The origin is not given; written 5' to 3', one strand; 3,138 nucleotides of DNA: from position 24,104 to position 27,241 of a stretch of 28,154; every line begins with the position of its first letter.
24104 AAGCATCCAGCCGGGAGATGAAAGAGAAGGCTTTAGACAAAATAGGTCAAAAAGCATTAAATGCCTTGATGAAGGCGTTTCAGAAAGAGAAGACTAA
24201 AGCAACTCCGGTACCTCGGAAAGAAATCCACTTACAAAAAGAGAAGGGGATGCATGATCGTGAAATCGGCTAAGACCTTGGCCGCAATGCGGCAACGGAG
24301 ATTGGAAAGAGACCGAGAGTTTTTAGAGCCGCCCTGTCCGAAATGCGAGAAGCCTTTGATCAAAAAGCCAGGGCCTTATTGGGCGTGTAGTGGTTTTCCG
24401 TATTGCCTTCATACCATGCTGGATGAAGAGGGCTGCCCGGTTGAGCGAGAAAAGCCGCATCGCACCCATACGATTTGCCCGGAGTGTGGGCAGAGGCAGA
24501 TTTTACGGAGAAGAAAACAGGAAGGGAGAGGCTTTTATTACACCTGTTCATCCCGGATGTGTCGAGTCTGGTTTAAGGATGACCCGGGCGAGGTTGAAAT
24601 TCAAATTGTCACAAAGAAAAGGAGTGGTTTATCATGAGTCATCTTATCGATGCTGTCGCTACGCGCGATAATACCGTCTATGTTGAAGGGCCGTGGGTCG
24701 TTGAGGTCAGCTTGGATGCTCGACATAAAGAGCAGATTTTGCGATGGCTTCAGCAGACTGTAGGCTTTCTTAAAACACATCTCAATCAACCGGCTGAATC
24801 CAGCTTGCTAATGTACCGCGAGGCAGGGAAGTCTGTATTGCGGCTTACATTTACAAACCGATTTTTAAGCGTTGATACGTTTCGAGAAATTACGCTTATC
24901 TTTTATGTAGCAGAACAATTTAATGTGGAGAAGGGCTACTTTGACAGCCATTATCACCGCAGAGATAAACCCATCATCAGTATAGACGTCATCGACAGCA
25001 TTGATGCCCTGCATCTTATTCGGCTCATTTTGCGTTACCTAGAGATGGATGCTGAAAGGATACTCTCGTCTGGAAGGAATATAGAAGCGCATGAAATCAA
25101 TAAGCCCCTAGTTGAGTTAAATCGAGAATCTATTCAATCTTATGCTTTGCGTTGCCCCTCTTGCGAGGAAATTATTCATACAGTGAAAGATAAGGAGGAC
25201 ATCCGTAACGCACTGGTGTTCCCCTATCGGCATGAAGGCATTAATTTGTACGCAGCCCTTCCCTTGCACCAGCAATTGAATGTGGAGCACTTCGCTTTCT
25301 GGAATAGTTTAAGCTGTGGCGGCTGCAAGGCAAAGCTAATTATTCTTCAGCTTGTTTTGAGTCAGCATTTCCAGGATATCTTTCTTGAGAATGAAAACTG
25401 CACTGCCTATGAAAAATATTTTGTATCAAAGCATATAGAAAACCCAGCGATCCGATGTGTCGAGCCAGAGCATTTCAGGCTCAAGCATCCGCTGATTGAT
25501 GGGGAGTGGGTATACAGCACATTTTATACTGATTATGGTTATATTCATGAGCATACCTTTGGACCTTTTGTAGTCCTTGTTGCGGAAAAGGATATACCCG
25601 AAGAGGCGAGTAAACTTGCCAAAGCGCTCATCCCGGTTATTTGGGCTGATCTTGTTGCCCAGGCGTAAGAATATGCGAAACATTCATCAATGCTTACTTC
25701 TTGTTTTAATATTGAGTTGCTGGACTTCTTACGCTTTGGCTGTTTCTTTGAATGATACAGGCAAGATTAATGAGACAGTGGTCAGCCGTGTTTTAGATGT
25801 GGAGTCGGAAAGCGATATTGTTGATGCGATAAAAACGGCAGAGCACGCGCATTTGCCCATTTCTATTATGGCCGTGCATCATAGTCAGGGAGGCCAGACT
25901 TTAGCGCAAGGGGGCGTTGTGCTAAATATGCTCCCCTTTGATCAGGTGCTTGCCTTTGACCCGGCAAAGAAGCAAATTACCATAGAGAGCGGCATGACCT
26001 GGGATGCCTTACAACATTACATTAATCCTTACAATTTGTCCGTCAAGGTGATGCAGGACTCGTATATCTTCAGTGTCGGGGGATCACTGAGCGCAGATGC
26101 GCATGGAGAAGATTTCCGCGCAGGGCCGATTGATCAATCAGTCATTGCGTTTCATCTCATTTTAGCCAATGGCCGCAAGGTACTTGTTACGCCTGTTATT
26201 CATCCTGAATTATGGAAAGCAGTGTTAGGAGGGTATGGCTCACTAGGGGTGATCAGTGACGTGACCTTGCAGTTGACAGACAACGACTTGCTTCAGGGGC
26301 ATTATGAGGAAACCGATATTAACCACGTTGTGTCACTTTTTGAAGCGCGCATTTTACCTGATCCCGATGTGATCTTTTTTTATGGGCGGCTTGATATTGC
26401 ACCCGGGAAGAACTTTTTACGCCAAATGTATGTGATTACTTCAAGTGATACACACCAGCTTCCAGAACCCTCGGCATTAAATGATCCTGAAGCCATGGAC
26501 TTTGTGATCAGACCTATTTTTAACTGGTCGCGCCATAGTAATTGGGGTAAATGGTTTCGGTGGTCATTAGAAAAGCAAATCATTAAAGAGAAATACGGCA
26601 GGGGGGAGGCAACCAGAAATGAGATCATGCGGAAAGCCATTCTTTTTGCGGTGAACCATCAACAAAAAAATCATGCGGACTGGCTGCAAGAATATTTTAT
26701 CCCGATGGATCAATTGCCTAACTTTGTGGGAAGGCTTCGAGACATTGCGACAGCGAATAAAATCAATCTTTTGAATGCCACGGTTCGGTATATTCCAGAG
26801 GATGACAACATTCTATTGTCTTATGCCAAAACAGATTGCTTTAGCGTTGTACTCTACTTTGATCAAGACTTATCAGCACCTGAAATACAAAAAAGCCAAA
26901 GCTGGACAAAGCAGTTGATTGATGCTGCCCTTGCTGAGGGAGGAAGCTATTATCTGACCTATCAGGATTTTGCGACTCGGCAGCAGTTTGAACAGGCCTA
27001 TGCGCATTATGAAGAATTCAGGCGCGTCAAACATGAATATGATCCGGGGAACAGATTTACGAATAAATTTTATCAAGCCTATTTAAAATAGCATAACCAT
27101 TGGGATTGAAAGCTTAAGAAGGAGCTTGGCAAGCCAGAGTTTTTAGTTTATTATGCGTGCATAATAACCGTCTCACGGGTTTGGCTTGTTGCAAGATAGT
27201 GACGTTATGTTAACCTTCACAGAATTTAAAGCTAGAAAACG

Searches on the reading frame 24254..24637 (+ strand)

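Call 5: search_protein_families(library=pfam, proteins=[window:24254-24637:+], max_evalue=0.01)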
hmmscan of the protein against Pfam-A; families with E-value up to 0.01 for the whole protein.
window:24254-24637:+ (127 aa): 1 family
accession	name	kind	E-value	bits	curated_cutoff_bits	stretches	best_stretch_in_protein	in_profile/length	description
PF01396.24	Zn_ribbon_Top1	-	2.6e-09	37.1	32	2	28-55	4-34/39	Topoisomerase DNA binding C4 zinc finger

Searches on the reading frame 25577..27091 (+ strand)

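Call 25: search_protein_families(library=pfam, proteins=[window:25577-27091:+], max_evalue=0.01)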
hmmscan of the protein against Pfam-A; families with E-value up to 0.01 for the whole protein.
window:25577-27091:+ (504 aa): 3 families
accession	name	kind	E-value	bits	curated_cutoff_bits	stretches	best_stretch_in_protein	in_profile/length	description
PF01565.28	FAD_binding_4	-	8.9e-23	81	26.4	1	71-200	3-134/139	FAD binding domain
PF04030.19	ALO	-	5.5e-06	26.7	23.1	1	366-500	123-256/258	D-arabinono-1,4-lactone oxidase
PF02913.24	FAD-oxidase_C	-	0.0067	16.6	21.2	0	352-494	111-243/248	FAD linked oxidases, C-terminal domain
